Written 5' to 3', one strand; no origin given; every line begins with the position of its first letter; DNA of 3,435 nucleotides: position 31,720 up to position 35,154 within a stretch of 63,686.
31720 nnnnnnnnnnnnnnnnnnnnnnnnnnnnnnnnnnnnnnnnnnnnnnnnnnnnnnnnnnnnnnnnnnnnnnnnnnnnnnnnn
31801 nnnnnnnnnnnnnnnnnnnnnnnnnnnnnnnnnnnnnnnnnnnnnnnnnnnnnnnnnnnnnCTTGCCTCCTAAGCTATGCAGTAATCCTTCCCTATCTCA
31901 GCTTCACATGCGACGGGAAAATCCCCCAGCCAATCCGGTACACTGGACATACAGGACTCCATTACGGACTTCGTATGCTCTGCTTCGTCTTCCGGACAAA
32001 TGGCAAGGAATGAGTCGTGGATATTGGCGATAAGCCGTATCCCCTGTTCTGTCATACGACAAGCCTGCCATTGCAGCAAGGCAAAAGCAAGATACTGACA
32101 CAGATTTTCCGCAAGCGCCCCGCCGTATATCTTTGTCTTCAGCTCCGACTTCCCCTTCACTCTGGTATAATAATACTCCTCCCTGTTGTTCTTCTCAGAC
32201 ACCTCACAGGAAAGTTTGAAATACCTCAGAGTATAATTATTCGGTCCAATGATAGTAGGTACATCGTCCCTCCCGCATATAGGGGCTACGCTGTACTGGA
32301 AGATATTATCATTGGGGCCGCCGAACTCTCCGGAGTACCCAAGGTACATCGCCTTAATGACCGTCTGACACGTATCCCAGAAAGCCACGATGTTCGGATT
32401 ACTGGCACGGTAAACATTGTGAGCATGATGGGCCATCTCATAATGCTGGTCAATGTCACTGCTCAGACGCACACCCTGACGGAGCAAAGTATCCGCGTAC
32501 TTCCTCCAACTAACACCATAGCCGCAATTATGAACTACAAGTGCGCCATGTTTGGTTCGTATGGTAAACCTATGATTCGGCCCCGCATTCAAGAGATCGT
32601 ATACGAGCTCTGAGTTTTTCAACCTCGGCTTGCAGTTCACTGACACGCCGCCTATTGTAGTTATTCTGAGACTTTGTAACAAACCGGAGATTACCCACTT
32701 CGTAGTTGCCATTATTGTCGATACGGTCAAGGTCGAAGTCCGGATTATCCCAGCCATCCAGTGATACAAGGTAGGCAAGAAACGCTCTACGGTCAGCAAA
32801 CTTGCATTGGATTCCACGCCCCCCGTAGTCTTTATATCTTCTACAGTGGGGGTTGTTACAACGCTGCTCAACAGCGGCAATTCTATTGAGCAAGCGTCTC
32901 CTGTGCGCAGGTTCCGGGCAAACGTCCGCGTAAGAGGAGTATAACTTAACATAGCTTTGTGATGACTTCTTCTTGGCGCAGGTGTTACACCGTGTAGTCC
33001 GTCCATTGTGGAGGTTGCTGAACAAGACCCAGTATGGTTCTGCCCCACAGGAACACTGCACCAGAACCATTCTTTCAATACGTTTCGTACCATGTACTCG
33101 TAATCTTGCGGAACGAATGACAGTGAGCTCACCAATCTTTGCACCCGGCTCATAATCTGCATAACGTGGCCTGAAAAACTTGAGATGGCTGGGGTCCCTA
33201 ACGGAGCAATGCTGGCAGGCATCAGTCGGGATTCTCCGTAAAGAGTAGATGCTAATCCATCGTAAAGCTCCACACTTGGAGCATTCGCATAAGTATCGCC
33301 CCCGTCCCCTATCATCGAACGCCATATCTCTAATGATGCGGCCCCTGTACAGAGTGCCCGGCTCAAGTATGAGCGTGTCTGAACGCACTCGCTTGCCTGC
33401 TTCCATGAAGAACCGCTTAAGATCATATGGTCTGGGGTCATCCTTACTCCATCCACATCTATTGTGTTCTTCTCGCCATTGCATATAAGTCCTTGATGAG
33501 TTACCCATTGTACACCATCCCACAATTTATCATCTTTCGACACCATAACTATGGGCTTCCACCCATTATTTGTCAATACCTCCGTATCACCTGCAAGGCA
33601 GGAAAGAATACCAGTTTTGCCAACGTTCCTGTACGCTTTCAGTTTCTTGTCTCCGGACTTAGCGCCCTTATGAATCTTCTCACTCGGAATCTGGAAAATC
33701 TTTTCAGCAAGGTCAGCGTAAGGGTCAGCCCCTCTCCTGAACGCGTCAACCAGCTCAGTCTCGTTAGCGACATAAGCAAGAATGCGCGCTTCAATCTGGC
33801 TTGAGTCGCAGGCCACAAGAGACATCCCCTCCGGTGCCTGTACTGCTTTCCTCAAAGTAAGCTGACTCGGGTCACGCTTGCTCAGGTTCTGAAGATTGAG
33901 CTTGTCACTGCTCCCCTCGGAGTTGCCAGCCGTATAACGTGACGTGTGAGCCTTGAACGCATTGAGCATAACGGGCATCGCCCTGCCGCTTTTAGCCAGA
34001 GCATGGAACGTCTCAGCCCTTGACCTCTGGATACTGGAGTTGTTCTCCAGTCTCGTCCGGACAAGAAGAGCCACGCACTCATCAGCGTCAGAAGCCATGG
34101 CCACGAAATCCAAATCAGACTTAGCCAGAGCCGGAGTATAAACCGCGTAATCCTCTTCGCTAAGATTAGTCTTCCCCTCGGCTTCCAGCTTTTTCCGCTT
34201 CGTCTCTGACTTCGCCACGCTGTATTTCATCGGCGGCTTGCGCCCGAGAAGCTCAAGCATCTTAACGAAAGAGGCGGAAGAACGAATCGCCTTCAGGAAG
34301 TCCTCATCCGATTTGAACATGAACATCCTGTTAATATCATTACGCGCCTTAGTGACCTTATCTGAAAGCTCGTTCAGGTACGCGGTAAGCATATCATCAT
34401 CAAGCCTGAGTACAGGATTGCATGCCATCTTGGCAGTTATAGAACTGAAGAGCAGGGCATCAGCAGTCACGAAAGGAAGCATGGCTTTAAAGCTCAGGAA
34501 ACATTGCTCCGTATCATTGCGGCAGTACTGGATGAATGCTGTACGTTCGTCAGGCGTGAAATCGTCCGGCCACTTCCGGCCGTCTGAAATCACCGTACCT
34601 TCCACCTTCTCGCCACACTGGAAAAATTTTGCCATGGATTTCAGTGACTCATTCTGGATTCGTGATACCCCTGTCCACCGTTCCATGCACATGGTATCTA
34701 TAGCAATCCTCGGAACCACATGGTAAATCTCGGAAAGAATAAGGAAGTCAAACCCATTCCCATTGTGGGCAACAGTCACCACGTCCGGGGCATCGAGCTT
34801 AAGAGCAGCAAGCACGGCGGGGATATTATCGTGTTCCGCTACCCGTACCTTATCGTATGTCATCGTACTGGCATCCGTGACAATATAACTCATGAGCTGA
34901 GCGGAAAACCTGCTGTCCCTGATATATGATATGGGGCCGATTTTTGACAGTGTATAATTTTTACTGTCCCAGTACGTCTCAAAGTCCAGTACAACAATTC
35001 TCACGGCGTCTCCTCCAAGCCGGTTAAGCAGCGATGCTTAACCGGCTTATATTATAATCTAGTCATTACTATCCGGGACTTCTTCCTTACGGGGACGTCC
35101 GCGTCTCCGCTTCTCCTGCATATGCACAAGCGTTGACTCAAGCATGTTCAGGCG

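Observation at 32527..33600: DNA polymerase motif B split by an intein whose HNH homing endonuclease sits in an overlapping, different reading frame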

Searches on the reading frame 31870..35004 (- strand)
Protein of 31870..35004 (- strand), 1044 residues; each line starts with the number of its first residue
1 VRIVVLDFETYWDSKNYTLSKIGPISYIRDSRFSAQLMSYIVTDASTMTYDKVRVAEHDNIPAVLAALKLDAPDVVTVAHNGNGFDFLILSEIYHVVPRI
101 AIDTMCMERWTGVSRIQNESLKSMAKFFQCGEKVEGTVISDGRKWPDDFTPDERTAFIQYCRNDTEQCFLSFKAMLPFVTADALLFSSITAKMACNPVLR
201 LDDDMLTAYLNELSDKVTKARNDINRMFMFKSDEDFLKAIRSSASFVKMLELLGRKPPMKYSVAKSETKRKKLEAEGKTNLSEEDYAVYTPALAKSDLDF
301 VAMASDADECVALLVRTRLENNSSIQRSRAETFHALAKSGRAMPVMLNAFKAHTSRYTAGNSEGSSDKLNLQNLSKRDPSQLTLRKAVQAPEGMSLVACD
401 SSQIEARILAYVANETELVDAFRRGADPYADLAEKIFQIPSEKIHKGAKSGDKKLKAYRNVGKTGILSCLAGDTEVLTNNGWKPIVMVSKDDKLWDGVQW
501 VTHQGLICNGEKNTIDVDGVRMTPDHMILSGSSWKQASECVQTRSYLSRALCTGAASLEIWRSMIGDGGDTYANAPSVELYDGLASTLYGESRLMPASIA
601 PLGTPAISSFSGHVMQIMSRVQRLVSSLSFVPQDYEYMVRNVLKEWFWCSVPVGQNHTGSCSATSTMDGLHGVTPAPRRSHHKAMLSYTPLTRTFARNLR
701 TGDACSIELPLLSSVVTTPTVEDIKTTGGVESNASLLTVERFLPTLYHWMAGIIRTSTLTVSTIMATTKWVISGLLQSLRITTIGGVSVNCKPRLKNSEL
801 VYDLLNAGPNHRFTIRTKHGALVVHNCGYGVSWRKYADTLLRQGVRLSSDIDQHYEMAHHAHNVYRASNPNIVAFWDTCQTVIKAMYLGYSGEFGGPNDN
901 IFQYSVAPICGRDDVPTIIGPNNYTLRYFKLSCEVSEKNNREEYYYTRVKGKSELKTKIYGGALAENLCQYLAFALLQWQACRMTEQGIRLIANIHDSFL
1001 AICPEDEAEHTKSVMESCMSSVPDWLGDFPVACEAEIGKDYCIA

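Call 3: search_protein_families(library=pfam, proteins=[window:31870-35004:-], max_evalue=1)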
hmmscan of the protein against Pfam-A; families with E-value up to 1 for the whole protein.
window:31870-35004:- (1044 aa): 1 family
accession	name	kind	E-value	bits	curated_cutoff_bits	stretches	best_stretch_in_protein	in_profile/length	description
PF00476.26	DNA_pol_A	-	3.6e-23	82.6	34.3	2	353-453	108-211/381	DNA polymerase family A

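Call 5: search_protein_families(library=phrogs, proteins=[window:31870-35004:-], max_evalue=0.1)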
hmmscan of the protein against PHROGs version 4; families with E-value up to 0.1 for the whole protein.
window:31870-35004:- (1044 aa): 8 families
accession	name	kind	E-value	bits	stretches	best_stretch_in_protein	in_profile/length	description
phrog_17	-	DNA, RNA and nucleotide metabolism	9.9e-52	177.2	2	1-470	670-1073/1445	DNA polymerase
phrog_10285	-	DNA, RNA and nucleotide metabolism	8.3e-28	98.4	2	366-469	27-122/321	DNA polymerase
phrog_93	-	DNA, RNA and nucleotide metabolism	2.4e-18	67.1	2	488-556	3-70/613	endonuclease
phrog_7766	-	DNA, RNA and nucleotide metabolism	6.8e-17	62.5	1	862-1039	12-181/186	DNA polymerase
phrog_2573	-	DNA, RNA and nucleotide metabolism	5.5e-11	43.2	2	985-1041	211-274/336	DNA polymerase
phrog_26005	-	unknown function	6.3e-07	30.1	1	476-582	106-210/310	-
phrog_403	-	DNA, RNA and nucleotide metabolism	1.2e-05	25.4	1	70-195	138-267/321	DNA polymerase exonuclease subunit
phrog_5995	-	DNA, RNA and nucleotide metabolism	0.00019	22.1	1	976-1041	106-175/236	DNA polymerase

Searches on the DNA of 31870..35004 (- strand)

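Call 4: search_dna_similar(query=window:31870-35004:-, collection=phages, mode=near, max_rows=30)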
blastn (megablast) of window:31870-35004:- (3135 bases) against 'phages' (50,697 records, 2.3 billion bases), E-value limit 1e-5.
No match.

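Call 51: search_rna_families(source=window, start=32300, end=33800, threshold=evalue, max_evalue=1)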
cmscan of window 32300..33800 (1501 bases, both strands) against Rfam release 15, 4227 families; matches with E-value up to 1: 0.
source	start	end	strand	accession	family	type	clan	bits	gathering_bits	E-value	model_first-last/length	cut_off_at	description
